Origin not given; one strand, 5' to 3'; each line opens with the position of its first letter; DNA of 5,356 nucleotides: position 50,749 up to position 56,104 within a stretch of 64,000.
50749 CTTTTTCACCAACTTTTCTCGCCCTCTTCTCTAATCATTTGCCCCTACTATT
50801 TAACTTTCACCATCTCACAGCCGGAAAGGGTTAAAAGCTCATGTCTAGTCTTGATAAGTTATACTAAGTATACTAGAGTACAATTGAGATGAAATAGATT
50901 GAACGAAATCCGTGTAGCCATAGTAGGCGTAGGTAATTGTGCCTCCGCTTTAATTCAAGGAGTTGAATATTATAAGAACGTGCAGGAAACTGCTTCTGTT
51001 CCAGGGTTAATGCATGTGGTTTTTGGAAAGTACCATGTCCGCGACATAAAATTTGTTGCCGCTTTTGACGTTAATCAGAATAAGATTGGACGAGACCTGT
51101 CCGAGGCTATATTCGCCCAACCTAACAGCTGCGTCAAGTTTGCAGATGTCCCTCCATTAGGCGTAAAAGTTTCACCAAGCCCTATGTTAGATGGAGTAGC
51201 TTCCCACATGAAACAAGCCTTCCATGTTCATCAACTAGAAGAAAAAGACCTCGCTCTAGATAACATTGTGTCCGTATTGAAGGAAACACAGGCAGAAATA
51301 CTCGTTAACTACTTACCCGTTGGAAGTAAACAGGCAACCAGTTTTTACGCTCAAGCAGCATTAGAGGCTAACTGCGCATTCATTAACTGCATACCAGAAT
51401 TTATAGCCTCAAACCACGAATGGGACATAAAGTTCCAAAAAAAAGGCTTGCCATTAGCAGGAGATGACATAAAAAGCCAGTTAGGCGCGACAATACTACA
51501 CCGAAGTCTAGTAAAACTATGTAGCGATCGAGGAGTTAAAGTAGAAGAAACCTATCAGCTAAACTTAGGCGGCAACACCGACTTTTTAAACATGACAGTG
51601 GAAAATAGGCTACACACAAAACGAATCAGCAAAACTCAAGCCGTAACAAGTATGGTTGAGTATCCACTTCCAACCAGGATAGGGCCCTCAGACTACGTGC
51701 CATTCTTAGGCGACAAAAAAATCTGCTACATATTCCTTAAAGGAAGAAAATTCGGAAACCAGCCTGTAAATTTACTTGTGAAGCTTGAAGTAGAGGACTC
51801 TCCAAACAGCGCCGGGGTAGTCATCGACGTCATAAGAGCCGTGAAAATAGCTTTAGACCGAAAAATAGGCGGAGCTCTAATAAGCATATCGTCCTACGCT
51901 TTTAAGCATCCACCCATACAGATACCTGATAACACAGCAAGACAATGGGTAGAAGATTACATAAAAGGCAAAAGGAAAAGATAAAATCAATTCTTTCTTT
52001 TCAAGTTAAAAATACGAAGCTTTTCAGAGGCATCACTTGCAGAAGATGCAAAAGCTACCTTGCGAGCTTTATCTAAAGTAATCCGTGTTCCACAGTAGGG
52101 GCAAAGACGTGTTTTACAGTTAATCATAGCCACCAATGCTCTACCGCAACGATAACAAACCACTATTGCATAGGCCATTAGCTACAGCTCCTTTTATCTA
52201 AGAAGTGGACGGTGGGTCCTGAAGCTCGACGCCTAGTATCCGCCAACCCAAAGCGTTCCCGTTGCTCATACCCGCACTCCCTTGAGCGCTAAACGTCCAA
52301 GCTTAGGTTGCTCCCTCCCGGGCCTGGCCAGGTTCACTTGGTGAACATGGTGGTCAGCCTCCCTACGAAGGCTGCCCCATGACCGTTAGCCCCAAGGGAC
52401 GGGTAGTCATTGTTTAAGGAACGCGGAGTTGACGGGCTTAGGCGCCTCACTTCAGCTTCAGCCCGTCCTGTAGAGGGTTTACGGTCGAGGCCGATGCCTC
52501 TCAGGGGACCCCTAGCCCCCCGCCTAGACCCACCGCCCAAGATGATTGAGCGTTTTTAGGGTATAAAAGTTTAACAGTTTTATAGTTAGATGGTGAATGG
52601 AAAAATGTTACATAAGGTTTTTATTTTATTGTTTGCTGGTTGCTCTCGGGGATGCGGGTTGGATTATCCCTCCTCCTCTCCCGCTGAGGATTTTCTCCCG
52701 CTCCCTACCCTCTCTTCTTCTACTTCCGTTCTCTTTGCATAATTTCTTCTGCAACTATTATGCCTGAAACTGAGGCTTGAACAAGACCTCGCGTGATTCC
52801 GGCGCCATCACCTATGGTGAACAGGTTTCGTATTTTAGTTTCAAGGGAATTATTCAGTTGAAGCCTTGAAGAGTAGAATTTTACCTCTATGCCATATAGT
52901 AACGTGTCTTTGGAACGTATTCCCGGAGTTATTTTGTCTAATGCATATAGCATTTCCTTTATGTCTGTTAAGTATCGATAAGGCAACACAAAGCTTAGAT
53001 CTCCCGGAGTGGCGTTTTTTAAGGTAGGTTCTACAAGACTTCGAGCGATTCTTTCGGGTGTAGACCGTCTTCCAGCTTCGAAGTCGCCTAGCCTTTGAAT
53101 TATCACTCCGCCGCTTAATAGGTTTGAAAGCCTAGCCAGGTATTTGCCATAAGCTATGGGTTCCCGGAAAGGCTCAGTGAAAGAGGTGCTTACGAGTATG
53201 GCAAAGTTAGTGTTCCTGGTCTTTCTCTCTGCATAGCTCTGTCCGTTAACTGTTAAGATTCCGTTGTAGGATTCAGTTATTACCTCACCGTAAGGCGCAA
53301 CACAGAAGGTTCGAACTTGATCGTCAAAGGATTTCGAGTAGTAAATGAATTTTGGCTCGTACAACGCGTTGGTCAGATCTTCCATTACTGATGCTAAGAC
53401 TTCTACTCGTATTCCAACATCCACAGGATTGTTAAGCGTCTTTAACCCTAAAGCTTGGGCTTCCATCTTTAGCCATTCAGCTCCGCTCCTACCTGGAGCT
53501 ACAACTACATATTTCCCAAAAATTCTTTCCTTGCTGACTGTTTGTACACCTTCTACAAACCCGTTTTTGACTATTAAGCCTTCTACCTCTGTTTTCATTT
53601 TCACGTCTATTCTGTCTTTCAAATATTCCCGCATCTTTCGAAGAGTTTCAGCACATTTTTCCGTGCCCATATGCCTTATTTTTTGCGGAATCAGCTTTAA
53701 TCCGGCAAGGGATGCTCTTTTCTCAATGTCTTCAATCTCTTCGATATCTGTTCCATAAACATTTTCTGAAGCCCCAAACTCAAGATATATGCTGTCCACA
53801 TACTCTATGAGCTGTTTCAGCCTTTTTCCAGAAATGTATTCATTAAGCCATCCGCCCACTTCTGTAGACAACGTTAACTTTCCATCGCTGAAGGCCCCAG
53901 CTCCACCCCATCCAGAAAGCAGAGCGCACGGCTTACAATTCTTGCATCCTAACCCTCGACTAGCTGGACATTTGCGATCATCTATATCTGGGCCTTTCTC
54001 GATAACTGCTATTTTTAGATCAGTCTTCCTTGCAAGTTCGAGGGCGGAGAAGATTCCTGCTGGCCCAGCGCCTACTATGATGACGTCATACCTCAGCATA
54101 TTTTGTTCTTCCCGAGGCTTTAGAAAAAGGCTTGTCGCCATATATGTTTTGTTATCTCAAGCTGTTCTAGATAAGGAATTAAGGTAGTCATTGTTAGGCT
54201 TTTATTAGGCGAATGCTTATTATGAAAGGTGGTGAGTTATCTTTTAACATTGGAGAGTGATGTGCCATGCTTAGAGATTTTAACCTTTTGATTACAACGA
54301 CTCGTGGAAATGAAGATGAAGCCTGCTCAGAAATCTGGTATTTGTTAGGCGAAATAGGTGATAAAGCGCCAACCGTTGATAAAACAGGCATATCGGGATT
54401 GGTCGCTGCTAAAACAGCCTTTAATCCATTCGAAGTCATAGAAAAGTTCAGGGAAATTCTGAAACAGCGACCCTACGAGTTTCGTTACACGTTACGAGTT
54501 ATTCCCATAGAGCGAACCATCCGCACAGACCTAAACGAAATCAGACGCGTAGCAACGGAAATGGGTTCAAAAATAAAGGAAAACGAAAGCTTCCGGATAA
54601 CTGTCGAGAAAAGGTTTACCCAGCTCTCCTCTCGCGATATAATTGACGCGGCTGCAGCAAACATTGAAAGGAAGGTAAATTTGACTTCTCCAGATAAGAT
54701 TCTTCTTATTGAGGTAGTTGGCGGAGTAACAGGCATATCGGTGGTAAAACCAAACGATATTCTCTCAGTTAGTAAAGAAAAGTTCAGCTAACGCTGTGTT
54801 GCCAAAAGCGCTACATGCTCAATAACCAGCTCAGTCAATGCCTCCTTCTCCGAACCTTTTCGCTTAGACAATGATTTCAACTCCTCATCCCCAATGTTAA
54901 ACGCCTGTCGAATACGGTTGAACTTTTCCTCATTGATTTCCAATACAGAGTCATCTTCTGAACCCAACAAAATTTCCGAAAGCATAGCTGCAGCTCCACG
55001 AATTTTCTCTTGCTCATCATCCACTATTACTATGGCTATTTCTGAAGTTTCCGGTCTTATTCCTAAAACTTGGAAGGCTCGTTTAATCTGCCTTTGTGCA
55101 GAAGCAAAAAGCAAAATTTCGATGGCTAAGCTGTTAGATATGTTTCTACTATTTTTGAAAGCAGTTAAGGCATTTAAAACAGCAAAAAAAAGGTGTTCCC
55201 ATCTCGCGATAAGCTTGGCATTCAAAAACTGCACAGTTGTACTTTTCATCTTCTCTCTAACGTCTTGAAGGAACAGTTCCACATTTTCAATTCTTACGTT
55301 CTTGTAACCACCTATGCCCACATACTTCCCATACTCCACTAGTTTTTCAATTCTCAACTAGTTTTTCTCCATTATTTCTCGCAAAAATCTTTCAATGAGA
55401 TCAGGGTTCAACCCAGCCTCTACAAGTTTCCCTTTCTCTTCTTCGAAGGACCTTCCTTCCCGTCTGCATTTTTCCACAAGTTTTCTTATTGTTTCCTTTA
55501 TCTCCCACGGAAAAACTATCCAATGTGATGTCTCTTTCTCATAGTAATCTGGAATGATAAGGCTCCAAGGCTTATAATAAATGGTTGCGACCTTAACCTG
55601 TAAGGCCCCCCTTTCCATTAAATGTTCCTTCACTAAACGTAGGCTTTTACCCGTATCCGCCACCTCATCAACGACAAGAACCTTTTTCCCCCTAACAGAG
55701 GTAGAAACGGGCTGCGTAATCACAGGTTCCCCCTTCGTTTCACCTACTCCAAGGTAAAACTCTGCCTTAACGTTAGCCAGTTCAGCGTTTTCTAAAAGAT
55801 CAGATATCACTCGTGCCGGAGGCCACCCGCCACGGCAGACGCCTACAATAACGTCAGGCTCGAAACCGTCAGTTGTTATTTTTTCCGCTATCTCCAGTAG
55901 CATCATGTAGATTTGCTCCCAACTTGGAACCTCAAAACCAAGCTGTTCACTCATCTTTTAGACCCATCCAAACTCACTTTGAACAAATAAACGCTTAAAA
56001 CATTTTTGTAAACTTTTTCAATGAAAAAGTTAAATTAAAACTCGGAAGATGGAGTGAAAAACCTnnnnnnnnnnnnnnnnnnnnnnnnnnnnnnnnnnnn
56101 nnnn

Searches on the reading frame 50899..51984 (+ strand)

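Call 48: search_protein_families(library=pfam, proteins=[window:50899-51984:+], max_evalue=0.001)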
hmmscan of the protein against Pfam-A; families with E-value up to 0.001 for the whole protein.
window:50899-51984:+ (361 aa): 2 families
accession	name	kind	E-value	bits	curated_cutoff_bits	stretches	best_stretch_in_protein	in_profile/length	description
PF01658.22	Inos-1-P_synth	-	8e-33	113.3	27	1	196-301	1-107/107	Myo-inositol-1-phosphate synthase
PF07994.18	NAD_binding_5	-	0.00069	19.6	25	0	147-200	205-257/321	Myo-inositol-1-phosphate synthase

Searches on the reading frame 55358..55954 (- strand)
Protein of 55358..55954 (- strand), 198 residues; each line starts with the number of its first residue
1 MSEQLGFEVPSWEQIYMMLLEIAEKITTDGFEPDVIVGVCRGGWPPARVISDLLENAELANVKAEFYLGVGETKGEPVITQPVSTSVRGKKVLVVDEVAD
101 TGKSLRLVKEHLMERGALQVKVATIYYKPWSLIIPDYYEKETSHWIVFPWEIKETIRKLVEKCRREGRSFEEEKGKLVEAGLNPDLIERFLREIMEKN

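Call 48: search_protein_families(library=pfam, proteins=[window:55358-55954:-], max_evalue=0.001)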
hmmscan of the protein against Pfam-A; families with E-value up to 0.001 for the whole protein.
window:55358-55954:- (198 aa): 1 family
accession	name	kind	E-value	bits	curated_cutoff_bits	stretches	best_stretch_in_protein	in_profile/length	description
PF00156.33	Pribosyltran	-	6.2e-25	87.8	26.3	1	12-152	8-153/158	Phosphoribosyl transferase domain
